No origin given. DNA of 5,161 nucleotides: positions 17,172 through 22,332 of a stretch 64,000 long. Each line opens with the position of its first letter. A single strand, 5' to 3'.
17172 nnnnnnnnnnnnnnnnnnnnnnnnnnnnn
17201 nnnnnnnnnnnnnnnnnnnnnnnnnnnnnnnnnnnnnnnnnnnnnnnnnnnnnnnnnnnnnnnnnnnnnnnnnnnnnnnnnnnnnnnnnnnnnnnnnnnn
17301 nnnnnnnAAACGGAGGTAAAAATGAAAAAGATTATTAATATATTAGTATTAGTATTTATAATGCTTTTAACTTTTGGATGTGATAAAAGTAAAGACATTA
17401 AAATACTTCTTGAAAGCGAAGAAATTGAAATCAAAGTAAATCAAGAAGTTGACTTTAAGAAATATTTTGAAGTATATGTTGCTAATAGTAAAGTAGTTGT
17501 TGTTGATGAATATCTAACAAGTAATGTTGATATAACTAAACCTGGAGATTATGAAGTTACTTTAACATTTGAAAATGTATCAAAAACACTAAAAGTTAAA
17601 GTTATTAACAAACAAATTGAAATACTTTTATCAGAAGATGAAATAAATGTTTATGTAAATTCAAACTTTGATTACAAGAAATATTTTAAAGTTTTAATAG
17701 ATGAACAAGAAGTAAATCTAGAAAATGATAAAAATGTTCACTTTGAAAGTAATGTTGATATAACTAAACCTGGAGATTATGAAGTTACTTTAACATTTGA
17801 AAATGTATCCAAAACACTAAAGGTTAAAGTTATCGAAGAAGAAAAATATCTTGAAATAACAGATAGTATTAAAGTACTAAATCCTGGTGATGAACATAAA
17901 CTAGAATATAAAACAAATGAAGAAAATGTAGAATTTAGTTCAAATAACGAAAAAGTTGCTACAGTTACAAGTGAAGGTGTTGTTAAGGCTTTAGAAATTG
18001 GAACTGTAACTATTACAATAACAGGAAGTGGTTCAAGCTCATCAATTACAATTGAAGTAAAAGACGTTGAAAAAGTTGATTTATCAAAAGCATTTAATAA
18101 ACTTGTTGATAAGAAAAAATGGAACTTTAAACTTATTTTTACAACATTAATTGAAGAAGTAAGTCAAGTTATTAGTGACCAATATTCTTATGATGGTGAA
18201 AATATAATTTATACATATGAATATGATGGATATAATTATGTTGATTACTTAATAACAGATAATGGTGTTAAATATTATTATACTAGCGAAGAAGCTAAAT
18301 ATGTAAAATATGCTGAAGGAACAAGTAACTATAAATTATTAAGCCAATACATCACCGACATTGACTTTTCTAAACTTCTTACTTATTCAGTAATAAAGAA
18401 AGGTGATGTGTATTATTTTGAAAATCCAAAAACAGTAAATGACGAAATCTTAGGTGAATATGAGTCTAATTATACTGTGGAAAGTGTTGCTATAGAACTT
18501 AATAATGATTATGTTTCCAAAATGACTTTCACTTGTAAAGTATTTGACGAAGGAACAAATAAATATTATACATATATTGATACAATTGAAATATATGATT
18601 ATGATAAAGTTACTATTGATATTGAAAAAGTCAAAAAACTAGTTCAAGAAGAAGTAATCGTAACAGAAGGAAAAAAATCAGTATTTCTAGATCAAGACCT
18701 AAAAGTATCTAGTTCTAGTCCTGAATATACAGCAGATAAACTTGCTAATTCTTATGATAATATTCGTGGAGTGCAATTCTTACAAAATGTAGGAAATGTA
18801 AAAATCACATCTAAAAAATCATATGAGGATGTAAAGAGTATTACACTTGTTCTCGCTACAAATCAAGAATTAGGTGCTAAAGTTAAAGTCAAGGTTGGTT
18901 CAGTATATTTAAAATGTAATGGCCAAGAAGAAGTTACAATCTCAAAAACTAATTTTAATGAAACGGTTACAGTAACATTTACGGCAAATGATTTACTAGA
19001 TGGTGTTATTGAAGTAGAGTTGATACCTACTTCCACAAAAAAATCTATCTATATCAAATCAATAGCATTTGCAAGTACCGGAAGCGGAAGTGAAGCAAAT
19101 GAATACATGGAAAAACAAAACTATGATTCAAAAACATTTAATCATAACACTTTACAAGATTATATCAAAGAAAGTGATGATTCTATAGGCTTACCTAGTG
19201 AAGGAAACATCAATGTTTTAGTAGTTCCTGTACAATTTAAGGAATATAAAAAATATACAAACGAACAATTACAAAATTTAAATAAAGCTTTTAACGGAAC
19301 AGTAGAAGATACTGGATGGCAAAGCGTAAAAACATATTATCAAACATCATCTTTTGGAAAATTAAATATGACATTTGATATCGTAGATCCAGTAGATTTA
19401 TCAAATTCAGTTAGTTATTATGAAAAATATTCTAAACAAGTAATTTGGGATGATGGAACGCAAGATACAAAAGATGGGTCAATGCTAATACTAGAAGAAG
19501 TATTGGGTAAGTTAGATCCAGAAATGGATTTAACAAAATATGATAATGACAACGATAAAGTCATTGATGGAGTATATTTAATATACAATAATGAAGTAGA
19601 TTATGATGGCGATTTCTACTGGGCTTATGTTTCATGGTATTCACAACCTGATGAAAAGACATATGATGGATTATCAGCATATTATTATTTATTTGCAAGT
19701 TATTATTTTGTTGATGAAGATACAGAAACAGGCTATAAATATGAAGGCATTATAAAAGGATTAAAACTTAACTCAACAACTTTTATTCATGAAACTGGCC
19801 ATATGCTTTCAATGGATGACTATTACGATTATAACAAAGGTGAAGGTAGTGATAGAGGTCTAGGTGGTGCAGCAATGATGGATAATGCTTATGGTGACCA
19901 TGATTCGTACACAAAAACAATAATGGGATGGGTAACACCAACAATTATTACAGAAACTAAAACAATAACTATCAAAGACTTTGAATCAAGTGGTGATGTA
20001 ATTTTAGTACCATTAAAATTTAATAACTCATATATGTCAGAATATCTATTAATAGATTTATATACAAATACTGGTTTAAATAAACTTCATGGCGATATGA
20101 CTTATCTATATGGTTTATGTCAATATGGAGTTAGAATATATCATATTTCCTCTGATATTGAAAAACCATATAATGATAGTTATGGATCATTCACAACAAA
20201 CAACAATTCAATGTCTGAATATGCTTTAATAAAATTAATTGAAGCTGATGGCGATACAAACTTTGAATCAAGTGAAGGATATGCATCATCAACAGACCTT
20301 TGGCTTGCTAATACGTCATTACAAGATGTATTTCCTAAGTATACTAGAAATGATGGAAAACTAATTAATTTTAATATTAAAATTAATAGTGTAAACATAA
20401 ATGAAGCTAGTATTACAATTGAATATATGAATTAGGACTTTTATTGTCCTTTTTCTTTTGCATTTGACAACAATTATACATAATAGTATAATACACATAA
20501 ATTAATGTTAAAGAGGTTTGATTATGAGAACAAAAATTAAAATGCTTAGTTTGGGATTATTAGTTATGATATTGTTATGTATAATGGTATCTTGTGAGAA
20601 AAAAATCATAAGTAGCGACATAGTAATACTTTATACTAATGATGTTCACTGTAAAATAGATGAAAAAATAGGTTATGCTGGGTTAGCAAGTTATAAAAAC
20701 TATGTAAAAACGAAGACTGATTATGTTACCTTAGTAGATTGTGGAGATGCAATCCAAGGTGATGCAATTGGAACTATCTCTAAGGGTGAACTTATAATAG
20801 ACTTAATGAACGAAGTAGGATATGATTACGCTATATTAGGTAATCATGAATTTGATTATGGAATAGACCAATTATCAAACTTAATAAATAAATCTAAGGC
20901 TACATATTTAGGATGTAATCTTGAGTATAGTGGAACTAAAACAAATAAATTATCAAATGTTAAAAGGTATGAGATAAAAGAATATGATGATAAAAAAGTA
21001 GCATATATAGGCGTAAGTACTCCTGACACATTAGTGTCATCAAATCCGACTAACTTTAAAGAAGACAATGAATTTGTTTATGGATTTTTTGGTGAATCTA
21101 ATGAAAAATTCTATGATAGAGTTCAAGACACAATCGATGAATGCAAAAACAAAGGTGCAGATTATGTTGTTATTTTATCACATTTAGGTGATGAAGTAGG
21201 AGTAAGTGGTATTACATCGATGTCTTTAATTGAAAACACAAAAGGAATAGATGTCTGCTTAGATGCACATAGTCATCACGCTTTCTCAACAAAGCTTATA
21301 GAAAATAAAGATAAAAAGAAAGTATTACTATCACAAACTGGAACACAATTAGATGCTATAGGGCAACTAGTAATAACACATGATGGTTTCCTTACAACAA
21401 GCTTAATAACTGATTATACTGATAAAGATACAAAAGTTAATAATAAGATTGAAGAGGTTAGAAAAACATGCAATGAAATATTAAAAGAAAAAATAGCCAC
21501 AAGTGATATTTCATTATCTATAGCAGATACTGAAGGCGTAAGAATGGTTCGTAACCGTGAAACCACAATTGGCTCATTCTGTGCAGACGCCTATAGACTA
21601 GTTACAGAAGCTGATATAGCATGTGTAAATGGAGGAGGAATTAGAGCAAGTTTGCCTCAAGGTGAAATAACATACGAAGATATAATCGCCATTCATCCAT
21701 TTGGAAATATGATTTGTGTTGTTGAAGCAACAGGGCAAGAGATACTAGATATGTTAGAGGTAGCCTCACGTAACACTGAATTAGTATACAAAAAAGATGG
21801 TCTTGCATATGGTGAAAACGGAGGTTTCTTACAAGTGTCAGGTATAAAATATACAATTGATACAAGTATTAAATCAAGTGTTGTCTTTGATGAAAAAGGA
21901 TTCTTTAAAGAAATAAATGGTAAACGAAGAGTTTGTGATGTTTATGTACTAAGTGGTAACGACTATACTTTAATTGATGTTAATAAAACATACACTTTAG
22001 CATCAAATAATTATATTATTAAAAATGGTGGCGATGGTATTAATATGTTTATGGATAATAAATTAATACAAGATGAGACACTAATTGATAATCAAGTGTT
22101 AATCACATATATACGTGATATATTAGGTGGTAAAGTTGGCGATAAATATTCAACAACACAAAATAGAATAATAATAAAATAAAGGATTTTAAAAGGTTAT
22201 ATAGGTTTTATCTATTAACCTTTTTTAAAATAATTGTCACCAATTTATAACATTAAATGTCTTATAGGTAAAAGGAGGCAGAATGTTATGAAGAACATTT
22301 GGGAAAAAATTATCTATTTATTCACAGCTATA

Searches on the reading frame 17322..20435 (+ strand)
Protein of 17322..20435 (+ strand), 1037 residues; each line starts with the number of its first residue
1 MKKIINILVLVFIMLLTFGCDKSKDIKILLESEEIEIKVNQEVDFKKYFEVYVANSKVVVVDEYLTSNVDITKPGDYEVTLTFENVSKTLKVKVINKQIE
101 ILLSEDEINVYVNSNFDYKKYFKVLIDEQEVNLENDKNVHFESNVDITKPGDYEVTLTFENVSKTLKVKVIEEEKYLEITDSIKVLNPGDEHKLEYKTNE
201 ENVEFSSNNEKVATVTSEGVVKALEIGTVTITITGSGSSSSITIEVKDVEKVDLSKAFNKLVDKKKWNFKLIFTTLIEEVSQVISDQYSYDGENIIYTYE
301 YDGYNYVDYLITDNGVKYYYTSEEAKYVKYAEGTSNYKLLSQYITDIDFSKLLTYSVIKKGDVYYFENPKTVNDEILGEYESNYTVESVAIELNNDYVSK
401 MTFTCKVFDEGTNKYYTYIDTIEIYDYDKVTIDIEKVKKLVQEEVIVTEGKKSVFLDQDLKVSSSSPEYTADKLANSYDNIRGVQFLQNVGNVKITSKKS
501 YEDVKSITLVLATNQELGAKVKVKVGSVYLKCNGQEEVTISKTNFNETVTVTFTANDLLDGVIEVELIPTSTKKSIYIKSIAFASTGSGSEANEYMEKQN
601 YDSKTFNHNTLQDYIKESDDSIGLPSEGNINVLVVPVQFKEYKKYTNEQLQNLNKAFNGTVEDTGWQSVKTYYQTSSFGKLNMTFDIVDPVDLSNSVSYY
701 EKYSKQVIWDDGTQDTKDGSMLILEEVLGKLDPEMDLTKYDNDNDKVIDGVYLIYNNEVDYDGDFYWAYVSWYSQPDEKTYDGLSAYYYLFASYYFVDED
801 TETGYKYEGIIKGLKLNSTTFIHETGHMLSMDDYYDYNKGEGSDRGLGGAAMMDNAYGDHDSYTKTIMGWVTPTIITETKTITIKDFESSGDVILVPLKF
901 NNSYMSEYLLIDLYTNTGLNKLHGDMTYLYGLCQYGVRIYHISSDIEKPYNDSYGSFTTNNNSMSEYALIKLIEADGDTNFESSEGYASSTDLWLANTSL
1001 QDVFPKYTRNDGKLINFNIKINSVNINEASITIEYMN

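Call 25: search_protein_families(library=pfam, proteins=[window:17322-20435:+], max_evalue=0.00001)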
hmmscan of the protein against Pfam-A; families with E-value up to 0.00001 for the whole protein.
window:17322-20435:+ (1037 aa): 2 families
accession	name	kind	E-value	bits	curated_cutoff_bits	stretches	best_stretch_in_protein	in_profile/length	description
PF02368.24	Big_2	-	7e-09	36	22.8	1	199-234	30-67/79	Bacterial Ig-like domain (group 2)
PF07523.18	Big_3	-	2.2e-08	34.7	21.2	0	136-170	36-68/68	Bacterial Ig-like domain (group 3)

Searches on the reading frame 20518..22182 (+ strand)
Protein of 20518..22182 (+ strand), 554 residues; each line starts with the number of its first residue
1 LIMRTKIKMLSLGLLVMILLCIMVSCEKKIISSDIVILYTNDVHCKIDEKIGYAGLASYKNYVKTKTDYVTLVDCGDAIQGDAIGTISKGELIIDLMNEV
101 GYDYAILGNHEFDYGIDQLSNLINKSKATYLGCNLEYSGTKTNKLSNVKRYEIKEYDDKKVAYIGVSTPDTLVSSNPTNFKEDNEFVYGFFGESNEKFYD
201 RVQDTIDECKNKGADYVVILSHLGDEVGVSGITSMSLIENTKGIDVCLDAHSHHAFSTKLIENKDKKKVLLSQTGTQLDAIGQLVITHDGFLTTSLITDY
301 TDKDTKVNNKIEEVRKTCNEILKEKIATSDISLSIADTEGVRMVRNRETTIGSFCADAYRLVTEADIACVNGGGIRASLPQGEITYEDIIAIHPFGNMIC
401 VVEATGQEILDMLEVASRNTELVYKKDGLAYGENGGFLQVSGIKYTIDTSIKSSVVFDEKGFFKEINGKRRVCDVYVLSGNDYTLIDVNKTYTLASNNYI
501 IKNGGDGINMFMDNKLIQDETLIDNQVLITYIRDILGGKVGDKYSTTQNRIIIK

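Call 25: search_protein_families(library=pfam, proteins=[window:20518-22182:+], max_evalue=0.00001)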
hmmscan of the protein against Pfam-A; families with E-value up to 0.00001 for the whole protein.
window:20518-22182:+ (554 aa): 2 families
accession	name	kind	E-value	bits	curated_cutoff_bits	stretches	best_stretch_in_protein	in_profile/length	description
PF02872.23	5_nucleotid_C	-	3.7e-36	125.1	23.6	1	340-511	13-156/158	5'-nucleotidase, C-terminal domain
PF00149.33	Metallophos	-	2.5e-08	35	21.5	1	37-254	3-190/191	Calcineurin-like phosphoesterase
